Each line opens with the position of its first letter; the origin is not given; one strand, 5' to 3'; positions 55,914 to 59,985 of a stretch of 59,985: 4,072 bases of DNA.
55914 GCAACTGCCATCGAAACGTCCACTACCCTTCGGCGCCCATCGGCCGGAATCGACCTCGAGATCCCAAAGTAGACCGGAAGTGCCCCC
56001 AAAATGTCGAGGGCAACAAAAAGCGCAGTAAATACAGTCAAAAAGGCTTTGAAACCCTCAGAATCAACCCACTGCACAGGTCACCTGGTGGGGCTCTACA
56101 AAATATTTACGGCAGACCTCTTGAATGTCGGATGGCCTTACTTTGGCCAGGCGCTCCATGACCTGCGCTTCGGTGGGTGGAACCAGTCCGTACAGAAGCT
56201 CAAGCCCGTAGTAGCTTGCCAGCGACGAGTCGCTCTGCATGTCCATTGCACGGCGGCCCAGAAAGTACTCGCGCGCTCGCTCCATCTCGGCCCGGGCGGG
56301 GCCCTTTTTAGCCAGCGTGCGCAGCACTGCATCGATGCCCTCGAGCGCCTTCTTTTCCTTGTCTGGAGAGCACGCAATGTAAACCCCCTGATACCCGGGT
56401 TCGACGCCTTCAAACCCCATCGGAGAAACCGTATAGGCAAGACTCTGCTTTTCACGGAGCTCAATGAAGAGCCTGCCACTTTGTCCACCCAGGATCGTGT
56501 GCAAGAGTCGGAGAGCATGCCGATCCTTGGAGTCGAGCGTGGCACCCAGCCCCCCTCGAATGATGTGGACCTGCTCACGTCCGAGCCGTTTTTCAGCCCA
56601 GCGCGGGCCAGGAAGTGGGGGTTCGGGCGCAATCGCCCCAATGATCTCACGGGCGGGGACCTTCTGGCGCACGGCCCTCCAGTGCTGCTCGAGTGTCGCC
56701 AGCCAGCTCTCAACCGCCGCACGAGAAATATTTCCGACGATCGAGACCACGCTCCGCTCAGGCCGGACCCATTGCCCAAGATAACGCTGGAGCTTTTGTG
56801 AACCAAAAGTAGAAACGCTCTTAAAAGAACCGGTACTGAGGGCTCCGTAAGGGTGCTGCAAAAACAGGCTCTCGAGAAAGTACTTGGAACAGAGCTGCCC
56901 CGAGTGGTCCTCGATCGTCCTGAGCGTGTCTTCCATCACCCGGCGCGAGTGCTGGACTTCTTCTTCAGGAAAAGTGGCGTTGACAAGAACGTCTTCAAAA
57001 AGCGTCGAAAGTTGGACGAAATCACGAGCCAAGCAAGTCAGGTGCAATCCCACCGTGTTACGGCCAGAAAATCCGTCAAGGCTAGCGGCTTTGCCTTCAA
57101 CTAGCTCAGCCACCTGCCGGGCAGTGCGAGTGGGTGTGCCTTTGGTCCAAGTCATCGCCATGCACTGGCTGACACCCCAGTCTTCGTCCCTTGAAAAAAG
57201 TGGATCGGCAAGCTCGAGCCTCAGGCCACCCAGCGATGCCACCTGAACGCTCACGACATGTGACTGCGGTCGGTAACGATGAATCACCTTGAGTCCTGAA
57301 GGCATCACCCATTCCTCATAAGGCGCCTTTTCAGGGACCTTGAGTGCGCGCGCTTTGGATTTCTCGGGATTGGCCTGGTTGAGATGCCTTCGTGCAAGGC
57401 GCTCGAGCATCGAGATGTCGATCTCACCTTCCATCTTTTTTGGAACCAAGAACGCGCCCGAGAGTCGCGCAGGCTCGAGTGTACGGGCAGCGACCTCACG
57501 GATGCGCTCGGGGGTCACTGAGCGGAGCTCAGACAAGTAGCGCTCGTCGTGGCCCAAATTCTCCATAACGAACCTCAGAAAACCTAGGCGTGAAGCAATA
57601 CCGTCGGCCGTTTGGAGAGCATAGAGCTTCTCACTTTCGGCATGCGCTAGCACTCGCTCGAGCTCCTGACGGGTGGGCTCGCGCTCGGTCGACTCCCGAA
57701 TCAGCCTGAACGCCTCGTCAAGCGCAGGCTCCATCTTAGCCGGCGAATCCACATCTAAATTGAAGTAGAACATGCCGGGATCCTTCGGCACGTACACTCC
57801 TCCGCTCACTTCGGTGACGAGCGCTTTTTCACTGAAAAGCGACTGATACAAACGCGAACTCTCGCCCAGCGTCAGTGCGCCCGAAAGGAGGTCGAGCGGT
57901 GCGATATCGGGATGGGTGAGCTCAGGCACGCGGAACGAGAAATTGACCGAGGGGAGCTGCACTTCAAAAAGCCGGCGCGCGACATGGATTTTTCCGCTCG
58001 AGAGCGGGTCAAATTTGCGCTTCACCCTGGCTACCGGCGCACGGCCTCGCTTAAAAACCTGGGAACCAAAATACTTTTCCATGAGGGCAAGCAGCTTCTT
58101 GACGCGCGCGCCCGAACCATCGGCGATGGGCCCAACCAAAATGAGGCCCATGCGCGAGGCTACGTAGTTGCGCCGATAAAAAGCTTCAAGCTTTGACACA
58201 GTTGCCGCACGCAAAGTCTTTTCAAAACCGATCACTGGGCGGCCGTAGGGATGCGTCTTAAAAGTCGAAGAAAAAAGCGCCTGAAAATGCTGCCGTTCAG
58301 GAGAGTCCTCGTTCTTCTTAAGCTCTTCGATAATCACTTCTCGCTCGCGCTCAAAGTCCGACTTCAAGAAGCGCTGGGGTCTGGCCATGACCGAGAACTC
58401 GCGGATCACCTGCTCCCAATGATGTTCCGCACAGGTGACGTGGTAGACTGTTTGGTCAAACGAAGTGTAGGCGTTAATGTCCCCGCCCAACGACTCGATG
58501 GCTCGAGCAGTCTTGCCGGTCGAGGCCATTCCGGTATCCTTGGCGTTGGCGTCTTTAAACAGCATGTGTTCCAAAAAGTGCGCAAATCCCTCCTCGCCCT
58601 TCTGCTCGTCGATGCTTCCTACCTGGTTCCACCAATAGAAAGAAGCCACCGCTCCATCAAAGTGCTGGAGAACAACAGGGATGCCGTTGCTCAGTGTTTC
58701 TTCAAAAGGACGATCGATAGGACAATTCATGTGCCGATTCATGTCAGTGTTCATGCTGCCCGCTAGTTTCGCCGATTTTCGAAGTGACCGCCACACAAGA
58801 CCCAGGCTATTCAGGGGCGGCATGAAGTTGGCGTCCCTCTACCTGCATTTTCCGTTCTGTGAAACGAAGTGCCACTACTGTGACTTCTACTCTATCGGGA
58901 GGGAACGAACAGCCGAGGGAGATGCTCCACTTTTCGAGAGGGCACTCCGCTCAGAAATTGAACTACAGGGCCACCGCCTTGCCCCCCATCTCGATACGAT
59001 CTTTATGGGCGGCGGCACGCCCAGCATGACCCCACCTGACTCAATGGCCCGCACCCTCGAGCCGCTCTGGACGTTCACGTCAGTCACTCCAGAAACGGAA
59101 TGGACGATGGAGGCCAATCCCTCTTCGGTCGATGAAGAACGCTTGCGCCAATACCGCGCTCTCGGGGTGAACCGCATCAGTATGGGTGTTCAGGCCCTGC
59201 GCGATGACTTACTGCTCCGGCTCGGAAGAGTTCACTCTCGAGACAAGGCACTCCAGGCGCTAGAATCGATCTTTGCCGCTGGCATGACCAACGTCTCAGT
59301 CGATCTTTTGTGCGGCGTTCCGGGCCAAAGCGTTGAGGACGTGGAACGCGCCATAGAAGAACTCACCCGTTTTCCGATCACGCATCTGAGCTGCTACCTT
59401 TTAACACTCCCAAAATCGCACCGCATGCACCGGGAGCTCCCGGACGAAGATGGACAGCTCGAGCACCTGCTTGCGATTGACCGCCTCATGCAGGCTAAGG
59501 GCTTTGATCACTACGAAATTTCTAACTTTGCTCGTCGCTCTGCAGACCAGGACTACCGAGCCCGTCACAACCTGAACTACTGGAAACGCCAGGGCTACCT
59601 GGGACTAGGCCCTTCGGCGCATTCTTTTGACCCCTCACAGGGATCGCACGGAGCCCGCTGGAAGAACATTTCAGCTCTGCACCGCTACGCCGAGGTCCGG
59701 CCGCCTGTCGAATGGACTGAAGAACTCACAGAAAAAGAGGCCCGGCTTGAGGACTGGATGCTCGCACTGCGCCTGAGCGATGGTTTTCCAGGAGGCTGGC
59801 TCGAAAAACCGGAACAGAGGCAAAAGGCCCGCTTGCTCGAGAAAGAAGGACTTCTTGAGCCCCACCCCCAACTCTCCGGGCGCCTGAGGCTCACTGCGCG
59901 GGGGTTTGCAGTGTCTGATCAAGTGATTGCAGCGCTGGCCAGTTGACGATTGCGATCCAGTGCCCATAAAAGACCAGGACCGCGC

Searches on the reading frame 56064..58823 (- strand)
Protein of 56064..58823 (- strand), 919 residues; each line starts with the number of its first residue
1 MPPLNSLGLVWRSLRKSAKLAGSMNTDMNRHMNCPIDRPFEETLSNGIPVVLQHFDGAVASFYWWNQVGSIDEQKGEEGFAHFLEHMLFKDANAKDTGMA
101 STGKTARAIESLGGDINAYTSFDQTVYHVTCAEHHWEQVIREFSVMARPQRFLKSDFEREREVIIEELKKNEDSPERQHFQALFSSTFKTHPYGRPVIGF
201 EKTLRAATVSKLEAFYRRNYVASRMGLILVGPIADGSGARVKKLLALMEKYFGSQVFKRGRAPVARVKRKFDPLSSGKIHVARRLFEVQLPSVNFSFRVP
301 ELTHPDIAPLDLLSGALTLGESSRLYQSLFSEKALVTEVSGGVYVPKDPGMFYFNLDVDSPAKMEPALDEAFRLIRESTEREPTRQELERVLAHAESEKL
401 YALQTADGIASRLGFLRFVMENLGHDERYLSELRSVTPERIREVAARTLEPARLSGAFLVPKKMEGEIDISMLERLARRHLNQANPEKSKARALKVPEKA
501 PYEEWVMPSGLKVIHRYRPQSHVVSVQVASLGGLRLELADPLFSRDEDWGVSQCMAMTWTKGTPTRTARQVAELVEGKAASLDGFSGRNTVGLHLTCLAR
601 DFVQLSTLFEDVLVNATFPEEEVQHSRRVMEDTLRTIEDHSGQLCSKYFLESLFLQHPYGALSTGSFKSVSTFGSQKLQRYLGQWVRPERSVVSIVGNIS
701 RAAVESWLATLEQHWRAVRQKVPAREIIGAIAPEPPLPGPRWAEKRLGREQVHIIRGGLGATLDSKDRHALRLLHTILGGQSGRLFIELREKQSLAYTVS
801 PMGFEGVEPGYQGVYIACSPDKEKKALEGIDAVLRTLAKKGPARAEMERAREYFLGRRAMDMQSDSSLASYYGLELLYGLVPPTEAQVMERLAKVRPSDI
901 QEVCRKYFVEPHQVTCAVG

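Call 42: search_protein_families(library=pfam, proteins=[window:56064-58823:-], max_evalue=0.001)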
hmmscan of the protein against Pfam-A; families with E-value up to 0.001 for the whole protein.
window:56064-58823:- (919 aa): 2 families
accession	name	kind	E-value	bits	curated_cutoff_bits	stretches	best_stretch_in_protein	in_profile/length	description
PF05193.26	Peptidase_M16_C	-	1.1e-51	175.8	23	2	208-392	3-178/181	Peptidase M16 inactive domain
PF00675.25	Peptidase_M16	-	1e-31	110.3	22.3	2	65-199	18-147/149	Insulinase (Peptidase family M16)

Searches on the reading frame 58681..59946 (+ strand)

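Call 42: search_protein_families(library=pfam, proteins=[window:58681-59946:+], max_evalue=0.001)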
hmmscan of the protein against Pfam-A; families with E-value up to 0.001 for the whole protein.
window:58681-59946:+ (421 aa): 1 family
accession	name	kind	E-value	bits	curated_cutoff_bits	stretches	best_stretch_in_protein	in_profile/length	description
PF04055.27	Radical_SAM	-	3.3e-25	89.6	29.5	1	55-227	2-165/166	Radical SAM superfamily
